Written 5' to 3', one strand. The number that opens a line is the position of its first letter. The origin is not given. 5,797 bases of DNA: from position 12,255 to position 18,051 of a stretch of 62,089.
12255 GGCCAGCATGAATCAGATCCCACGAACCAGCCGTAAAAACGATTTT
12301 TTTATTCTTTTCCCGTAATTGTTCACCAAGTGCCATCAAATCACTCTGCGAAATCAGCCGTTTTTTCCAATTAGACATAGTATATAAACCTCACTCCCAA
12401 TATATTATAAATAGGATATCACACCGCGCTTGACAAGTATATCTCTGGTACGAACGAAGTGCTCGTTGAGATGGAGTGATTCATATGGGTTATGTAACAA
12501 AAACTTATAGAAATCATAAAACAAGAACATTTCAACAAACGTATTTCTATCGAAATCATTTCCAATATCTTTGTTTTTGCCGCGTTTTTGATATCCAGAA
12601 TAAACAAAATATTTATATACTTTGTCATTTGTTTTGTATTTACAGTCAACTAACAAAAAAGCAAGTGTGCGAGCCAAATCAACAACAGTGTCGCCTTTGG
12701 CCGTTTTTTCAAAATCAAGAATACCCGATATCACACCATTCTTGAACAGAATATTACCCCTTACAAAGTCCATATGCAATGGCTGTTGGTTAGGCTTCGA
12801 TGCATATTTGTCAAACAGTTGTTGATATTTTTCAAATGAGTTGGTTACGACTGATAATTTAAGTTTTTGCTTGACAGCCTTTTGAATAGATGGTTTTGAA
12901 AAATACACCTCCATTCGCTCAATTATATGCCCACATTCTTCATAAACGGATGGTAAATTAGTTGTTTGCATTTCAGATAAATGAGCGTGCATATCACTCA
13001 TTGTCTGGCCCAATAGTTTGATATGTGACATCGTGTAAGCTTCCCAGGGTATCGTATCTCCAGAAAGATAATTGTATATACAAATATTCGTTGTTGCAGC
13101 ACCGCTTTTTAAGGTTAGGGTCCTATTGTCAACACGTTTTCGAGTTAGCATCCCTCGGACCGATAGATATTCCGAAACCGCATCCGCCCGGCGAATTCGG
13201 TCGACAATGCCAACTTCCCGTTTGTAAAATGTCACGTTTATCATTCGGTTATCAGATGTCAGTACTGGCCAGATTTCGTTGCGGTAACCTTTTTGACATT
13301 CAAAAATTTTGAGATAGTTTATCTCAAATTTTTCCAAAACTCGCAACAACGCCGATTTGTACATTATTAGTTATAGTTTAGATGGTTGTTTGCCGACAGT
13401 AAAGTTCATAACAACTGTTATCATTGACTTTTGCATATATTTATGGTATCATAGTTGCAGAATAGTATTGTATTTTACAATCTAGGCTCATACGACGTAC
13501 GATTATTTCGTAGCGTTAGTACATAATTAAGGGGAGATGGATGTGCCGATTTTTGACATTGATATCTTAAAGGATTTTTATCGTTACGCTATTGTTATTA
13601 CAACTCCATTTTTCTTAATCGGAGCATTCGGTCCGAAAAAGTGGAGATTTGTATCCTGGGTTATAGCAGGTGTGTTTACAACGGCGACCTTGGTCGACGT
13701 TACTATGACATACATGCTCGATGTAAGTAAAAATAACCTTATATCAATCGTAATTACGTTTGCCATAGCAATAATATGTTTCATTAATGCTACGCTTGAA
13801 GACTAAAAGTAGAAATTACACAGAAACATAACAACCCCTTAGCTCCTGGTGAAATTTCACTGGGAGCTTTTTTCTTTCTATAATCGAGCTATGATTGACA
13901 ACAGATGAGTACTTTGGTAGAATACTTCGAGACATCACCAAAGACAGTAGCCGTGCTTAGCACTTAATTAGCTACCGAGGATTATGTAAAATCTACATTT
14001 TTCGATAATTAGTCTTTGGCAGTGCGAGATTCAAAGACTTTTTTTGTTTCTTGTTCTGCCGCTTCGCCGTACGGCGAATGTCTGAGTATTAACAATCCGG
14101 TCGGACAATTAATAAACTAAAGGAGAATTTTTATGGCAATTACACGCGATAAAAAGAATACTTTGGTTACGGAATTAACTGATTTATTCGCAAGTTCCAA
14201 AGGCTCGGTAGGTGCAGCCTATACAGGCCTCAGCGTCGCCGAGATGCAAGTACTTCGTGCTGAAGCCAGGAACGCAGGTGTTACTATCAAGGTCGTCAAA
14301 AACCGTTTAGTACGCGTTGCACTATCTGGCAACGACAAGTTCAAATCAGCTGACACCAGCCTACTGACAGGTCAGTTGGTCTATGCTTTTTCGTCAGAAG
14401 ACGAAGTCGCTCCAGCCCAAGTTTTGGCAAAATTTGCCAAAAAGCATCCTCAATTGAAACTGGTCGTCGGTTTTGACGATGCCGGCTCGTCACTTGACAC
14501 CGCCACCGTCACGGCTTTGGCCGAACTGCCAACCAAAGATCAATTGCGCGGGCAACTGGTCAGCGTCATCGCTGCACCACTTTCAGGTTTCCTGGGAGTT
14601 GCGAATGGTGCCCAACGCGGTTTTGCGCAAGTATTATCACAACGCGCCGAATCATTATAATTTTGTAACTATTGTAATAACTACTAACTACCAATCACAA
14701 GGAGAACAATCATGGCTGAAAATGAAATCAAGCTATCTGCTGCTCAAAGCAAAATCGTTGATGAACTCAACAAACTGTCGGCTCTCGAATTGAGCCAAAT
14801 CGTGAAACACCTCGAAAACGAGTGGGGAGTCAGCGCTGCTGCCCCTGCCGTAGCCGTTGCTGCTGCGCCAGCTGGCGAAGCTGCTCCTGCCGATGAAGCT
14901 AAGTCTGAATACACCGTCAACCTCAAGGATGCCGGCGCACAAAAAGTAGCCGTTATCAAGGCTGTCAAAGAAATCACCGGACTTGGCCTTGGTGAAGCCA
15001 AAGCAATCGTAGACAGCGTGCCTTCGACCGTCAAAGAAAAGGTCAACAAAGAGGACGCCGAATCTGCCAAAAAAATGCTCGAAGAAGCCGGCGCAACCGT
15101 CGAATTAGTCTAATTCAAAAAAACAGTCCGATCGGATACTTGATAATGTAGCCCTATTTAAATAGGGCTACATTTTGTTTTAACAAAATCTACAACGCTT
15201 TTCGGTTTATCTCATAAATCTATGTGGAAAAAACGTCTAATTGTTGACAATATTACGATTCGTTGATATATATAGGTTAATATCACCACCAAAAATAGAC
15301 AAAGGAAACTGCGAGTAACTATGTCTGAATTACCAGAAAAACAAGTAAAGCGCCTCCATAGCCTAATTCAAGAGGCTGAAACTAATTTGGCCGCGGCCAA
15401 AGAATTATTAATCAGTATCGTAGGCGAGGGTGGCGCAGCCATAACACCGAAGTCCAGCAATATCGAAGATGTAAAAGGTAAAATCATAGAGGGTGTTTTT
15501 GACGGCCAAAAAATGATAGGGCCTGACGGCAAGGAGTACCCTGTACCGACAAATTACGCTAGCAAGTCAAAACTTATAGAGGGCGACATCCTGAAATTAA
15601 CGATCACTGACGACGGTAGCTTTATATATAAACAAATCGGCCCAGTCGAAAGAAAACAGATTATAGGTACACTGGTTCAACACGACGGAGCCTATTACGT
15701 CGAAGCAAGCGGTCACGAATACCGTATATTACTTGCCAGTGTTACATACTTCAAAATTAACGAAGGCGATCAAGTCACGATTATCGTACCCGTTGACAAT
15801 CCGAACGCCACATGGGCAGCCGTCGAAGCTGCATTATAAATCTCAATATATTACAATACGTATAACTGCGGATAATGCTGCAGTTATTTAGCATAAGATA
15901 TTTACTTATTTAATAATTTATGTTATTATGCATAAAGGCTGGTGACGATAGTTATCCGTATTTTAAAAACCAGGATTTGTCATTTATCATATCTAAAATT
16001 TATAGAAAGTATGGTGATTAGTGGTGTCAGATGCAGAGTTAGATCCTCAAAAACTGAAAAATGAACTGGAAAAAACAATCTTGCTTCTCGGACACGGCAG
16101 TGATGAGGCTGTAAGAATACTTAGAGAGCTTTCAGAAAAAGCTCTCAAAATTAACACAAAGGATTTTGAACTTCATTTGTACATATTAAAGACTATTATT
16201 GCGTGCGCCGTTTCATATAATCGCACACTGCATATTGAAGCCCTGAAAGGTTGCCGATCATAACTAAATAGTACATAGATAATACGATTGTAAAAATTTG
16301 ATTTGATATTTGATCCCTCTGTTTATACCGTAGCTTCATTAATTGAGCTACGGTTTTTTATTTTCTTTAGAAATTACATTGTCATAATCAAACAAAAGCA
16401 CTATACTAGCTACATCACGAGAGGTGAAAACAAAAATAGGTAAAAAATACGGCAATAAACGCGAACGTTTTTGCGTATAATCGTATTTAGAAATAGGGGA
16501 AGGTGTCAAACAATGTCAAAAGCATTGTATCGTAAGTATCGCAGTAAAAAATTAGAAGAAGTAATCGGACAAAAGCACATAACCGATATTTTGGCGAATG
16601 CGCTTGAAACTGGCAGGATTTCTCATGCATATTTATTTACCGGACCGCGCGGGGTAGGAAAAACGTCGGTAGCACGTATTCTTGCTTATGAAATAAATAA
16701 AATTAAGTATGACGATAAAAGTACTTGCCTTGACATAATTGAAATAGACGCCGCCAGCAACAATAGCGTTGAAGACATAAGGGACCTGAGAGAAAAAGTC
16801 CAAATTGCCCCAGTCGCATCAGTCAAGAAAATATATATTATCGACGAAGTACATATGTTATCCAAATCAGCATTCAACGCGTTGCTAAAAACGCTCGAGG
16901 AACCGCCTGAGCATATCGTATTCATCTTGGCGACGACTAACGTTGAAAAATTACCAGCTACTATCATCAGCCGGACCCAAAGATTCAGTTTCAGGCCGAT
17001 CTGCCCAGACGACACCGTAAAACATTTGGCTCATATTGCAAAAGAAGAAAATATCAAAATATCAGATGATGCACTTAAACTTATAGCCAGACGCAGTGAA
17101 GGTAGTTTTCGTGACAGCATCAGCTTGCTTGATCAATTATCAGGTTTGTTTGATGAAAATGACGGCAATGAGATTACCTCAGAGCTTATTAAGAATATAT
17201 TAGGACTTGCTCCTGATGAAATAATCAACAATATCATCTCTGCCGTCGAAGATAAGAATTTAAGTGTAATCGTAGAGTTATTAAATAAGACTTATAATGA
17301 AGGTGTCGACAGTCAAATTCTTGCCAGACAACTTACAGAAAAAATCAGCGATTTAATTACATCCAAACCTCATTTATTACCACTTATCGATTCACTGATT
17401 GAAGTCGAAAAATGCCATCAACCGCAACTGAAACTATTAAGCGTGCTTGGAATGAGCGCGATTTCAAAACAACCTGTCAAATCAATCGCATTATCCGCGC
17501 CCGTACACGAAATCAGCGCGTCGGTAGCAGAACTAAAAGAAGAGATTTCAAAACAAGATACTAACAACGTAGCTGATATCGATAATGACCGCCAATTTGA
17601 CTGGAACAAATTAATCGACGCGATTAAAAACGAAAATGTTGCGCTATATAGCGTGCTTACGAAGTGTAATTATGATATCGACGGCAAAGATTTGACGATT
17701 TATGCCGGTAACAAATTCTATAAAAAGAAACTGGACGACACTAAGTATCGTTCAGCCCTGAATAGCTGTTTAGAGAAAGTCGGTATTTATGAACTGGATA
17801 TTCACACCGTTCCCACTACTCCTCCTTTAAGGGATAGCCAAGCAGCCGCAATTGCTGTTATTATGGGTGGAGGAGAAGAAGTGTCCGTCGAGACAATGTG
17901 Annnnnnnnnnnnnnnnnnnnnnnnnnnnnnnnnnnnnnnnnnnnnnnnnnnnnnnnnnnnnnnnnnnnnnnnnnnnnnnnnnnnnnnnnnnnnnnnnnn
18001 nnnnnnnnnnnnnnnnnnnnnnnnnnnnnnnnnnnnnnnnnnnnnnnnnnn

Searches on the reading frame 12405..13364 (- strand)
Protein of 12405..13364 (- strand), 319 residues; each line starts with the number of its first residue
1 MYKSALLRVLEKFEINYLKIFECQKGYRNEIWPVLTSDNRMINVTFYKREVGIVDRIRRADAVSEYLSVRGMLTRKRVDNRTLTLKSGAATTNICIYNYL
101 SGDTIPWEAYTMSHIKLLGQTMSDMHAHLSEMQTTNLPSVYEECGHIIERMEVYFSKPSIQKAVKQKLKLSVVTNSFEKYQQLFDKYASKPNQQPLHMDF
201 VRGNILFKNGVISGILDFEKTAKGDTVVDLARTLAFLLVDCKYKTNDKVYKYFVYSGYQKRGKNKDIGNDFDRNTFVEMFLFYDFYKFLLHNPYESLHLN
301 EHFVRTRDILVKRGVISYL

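Call 83: search_protein_families(library=pfam, proteins=[window:12405-13364:-], max_evalue=0.0001)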
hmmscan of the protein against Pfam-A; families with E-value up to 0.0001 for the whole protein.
window:12405-13364:- (319 aa): 1 family
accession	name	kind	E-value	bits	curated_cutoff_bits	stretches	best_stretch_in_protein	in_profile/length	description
PF01636.29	APH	-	1.6e-10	41.6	23.2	1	25-236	7-212/239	Phosphotransferase enzyme family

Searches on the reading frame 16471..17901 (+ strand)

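Call 50: search_protein_families(library=pfam, proteins=[window:16471-17901:+], max_evalue=0.00001)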
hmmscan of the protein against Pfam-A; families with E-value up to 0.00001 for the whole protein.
window:16471-17901:+ (476 aa): 7 families
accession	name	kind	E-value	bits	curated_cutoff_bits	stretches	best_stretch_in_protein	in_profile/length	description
PF13177.12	DNA_pol3_delta2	-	1.8e-35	122.7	27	1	34-177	2-160/161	DNA polymerase III, delta subunit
PF00004.35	AAA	-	2.5e-15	57.5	21.2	1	55-173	2-127/131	ATPase family associated with various cellular activities (AAA)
PF22608.2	DNAX_ATPase_lid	-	1.4e-12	47.6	27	1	183-222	3-42/49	DNA polymerase III clamp loader subunit, ATPase lid domain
PF05496.18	RuvB_N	-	3.9e-07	30.4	27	1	24-144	2-110/159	Holliday junction DNA helicase RuvB P-loop domain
PF13401.12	AAA_22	-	1.4e-06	29.1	27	0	55-156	9-123/130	AAA domain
PF13173.12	AAA_14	-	4.3e-06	27.2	27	0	53-158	4-100/129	AAA domain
PF07728.20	AAA_5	-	4.4e-06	27.2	22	0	55-145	3-93/139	AAA domain (dynein-related subfamily)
